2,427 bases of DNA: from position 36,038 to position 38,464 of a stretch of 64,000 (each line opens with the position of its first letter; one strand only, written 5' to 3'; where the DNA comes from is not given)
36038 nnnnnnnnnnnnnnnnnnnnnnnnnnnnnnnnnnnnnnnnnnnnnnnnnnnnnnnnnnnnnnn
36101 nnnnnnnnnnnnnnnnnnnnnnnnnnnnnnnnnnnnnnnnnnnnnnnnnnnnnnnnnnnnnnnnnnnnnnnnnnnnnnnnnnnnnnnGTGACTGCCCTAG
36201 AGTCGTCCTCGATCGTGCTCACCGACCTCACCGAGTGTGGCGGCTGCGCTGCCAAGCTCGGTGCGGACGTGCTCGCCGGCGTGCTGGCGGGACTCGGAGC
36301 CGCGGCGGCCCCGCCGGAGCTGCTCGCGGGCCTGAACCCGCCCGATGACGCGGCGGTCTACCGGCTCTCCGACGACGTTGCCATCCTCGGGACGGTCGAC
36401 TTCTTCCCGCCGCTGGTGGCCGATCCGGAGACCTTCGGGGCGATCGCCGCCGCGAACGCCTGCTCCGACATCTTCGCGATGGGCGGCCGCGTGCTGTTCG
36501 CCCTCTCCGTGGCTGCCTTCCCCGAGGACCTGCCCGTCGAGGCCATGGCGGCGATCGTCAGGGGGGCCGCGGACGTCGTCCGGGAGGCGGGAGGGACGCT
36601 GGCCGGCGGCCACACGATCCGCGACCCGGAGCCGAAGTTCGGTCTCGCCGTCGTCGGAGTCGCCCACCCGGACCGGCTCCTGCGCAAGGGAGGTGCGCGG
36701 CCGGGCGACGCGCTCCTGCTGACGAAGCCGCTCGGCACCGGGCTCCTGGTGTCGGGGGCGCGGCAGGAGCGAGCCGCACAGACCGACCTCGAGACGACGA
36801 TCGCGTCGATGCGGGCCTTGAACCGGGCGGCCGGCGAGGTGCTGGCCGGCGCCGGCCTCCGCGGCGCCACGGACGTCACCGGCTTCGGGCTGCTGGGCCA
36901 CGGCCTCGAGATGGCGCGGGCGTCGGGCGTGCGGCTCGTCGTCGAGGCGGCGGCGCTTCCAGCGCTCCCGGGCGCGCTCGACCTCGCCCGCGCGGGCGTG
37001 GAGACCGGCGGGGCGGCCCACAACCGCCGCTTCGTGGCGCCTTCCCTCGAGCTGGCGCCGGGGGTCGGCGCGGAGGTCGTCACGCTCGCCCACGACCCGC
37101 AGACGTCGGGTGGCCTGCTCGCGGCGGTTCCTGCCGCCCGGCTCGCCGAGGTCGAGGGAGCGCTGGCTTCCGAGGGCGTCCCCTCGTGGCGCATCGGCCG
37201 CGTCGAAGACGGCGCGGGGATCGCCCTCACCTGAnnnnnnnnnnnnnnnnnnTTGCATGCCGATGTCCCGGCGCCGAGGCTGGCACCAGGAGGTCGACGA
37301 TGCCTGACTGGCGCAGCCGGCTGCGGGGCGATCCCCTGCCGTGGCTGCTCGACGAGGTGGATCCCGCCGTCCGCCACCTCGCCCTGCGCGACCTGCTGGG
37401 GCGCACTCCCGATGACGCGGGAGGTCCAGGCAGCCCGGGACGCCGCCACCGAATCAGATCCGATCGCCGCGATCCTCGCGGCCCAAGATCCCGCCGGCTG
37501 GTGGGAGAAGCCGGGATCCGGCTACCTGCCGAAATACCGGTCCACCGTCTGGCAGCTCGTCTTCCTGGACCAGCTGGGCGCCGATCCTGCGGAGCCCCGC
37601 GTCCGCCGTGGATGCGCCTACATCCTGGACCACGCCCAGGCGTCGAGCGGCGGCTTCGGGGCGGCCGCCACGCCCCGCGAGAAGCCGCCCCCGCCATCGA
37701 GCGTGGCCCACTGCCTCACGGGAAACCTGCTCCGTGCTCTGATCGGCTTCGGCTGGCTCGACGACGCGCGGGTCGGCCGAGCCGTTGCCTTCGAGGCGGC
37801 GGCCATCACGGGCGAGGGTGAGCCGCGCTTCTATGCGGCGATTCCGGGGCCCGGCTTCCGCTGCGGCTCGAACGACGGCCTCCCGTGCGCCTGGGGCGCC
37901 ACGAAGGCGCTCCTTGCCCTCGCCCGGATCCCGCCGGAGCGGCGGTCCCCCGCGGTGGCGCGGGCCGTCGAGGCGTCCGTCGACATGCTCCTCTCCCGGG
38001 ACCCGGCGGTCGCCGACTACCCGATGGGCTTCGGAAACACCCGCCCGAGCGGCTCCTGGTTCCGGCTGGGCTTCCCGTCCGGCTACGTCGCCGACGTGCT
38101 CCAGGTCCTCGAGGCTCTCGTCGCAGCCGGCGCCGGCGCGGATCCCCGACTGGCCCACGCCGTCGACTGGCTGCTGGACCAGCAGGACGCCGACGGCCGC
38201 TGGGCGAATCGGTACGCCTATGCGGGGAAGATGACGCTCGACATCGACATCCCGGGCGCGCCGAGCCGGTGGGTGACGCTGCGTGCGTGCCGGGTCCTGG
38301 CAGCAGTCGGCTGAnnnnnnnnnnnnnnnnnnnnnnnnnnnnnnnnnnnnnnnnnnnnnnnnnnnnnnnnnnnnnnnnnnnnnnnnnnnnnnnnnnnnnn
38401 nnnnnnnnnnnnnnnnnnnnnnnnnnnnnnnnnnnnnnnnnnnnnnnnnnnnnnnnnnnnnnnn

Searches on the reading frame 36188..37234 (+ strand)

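Call 10: search_protein_families(library=pfam, proteins=[window:36188-37234:+])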
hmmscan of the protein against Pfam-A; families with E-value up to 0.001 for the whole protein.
window:36188-37234:+ (348 aa): 2 families
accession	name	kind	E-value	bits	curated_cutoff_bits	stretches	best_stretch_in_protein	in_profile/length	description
PF00586.29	AIRS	-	4e-24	85.6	24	1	53-159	2-112/112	AIR synthase related protein, N-terminal domain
PF02769.27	AIRS_C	-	1.1e-16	61.9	23.1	1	171-346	1-152/156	AIR synthase related protein, C-terminal domain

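Call 34: search_protein_families(library=ncbifam, proteins=[window:36188-37234:+])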
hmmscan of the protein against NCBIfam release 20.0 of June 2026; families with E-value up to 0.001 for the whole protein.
window:36188-37234:+ (348 aa): 12 families
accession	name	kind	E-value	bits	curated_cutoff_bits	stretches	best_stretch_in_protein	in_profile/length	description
TIGR00476.1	selD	equivalog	9.3e-102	340.4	125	1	11-316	2-308/311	selenide, water dikinase SelD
NF002098.0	PRK00943.1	equivalog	2.6e-88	296.2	299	1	6-341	3-336/347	selenide, water dikinase SelD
NF010705.0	PRK14105.1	equivalog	1.3e-51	175.5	291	1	7-269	4-280/345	selenide, water dikinase SelD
TIGR04369.1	fusion_not_SelD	hypoth_equivalog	5e-50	170.4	700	1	12-318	350-685/701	oxidoreductase/SelD-related fusion protein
TIGR01379.1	thiL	equivalog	7.1e-25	87.6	184.15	1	52-266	24-245/320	thiamine-phosphate kinase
NF004351.0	PRK05731.1-4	equivalog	4.9e-16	58.7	324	1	48-261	34-251/321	thiamine-phosphate kinase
TIGR04049.1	AIR_rel_sll0787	hypoth_equivalog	6.3e-13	48.5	321.3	1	45-265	36-248/318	sll0787 family AIR synthase-like protein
TIGR03267.1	methan_mark_2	hypoth_equivalog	1.3e-10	40.9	365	1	52-258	44-247/323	methanogenesis marker 2 protein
TIGR02124.1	hypE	equivalog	1.5e-08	34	251.6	1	49-259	30-245/332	hydrogenase expression/formation protein HypE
NF004354.0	PRK05731.2-3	equivalog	7.7e-08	32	204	1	87-184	53-149/273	thiamine-phosphate kinase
NF004353.0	PRK05731.2-2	equivalog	1.8e-07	30.5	301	1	53-259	20-227/311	thiamine-phosphate kinase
NF004350.0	PRK05731.1-1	equivalog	6e-05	22.1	441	1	60-227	44-206/325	thiamine-phosphate kinase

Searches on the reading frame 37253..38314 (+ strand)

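Call 10: search_protein_families(library=pfam, proteins=[window:37253-38314:+])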
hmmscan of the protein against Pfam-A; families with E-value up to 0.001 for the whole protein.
window:37253-38314:+ (353 aa): 1 family
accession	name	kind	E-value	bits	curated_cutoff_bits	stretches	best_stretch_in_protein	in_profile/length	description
PF13243.12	SQHop_cyclase_C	-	7e-10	38.9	26.1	1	263-320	172-229/319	Squalene-hopene cyclase C-terminal domain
